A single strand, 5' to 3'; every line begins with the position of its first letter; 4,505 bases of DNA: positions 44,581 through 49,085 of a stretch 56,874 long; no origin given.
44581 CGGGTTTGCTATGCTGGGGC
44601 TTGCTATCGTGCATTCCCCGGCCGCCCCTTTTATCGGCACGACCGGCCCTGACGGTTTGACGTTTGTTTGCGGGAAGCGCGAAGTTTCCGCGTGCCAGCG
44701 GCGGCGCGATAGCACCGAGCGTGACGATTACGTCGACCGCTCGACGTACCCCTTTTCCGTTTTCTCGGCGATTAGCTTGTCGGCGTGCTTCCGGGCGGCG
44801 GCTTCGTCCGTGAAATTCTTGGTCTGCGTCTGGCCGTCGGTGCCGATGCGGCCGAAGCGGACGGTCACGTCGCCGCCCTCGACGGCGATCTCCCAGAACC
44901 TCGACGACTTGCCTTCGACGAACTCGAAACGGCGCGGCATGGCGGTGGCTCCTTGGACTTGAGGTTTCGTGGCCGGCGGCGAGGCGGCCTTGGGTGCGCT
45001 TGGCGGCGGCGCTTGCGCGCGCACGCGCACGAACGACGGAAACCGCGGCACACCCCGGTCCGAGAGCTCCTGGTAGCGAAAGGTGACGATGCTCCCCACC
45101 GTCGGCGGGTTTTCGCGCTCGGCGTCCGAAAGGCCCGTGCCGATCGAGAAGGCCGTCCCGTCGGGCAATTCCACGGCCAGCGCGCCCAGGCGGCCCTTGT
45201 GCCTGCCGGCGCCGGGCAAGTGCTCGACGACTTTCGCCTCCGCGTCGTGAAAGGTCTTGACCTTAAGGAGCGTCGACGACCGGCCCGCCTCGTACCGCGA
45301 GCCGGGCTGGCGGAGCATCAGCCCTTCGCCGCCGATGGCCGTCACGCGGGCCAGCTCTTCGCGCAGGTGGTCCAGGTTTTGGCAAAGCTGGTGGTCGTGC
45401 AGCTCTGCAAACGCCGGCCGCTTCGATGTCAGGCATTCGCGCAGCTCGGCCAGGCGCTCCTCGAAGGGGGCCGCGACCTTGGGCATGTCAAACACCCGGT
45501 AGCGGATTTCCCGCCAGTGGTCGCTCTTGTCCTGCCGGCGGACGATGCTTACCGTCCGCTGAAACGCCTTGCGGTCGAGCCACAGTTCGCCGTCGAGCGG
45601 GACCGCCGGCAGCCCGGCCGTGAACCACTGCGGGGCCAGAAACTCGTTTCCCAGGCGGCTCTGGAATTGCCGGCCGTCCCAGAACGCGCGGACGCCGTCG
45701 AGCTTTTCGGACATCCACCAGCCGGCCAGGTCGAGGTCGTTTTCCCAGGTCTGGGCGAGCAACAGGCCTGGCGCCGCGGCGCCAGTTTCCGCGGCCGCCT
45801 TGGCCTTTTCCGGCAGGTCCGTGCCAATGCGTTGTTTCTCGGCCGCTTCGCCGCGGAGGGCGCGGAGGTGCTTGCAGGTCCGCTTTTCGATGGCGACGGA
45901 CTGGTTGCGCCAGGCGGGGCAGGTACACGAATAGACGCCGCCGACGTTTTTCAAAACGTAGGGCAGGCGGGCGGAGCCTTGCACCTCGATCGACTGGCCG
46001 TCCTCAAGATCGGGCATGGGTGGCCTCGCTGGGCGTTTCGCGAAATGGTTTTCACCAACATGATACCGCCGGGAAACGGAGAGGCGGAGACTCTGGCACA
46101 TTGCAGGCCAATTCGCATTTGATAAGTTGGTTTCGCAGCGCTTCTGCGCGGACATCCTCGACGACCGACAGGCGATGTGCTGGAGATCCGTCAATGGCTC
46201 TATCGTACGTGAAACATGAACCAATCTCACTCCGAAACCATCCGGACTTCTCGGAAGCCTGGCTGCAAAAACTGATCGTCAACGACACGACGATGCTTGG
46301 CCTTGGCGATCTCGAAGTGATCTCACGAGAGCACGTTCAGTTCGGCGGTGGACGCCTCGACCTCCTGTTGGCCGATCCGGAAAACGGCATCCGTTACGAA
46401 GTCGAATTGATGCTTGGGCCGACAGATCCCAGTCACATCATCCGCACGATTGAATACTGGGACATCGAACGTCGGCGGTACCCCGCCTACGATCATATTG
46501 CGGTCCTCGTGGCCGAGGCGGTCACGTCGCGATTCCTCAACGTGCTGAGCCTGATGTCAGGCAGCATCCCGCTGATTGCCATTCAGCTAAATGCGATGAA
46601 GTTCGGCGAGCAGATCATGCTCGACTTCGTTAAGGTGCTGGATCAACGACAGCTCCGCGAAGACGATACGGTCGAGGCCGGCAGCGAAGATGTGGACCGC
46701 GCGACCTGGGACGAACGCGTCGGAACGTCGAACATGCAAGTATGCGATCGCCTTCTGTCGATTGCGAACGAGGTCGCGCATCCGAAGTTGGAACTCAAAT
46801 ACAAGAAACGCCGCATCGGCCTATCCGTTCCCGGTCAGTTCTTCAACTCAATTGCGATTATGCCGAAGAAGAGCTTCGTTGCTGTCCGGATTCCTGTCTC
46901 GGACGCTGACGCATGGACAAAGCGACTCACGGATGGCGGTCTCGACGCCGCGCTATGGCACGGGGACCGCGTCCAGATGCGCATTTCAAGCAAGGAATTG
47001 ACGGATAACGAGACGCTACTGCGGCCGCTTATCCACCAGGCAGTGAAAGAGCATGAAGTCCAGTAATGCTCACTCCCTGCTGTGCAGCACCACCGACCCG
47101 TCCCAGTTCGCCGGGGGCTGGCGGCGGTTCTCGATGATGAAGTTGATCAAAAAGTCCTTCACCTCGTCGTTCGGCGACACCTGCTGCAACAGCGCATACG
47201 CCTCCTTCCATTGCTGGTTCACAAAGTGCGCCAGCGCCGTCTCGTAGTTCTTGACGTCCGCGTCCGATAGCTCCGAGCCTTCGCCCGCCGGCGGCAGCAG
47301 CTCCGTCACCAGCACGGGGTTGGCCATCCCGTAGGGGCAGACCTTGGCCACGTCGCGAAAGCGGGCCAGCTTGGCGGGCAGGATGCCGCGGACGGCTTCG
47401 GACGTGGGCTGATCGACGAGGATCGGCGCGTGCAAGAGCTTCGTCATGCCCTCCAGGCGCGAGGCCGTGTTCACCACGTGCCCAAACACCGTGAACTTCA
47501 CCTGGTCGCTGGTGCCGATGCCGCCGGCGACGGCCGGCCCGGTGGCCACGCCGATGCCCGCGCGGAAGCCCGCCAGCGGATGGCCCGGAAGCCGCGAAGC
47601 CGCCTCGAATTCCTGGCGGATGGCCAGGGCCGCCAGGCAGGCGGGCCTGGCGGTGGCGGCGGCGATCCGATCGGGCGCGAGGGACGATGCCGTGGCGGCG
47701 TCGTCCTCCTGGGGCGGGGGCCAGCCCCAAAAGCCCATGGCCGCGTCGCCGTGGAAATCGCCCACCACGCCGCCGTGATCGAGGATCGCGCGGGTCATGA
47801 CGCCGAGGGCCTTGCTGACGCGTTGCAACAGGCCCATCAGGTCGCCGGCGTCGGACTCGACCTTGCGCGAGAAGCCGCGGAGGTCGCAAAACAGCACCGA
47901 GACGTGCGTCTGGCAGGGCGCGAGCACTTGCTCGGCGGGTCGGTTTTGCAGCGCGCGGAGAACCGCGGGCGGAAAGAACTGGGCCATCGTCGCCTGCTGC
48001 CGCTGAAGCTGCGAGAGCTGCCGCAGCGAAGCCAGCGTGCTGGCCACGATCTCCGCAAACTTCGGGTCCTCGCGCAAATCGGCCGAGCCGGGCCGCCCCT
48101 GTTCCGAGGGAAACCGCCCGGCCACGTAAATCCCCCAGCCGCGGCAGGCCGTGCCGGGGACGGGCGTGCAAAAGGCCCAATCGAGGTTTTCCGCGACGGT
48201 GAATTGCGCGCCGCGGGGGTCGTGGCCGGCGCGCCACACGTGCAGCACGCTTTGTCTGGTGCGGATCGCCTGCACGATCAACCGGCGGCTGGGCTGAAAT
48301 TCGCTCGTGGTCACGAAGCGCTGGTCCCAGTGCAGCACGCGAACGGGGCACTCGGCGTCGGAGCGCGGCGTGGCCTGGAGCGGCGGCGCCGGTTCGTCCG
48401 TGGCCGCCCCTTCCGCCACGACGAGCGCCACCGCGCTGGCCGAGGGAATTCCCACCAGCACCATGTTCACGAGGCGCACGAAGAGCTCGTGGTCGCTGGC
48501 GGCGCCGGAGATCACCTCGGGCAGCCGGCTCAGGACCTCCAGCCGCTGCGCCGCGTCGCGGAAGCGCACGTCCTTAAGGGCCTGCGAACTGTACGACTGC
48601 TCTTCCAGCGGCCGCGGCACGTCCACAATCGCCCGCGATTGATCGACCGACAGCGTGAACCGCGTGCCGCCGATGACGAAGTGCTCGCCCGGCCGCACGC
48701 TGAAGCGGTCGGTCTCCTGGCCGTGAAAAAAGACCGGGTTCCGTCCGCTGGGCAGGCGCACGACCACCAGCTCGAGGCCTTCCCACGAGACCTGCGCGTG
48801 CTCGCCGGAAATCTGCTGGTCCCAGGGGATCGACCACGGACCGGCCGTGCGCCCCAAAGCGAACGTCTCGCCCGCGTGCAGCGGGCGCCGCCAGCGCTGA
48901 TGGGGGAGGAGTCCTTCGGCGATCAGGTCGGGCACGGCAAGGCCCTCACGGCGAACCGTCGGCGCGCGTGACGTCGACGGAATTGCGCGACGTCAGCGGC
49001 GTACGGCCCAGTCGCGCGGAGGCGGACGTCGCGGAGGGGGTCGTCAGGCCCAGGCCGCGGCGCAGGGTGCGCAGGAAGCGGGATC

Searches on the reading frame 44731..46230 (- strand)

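Call 101: search_protein_families(library=pfam, proteins=[window:44731-46230:-], max_evalue=0.00001)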
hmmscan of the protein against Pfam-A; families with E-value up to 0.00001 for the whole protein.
window:44731-46230:- (500 aa): 3 families
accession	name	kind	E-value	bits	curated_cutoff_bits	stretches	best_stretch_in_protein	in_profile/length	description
PF14743.12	DNA_ligase_OB_2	-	4.5e-29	100.7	28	1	339-404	1-66/66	DNA ligase OB-like domain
PF05406.20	WGR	-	1.2e-20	73.8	22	1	433-499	3-76/79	WGR domain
PF01068.26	DNA_ligase_A_M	-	5e-11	43.1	26.2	1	170-325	21-204/204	ATP dependent DNA ligase domain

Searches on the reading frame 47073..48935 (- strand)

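Call 101: search_protein_families(library=pfam, proteins=[window:47073-48935:-], max_evalue=0.00001)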
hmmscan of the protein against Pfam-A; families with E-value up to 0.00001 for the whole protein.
window:47073-48935:- (621 aa): 1 family
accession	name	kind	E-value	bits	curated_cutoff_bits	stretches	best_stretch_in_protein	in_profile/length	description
PF00211.25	Guanylate_cyc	-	5.1e-08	33.2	21.9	1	343-498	7-140/183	Adenylate and Guanylate cyclase catalytic domain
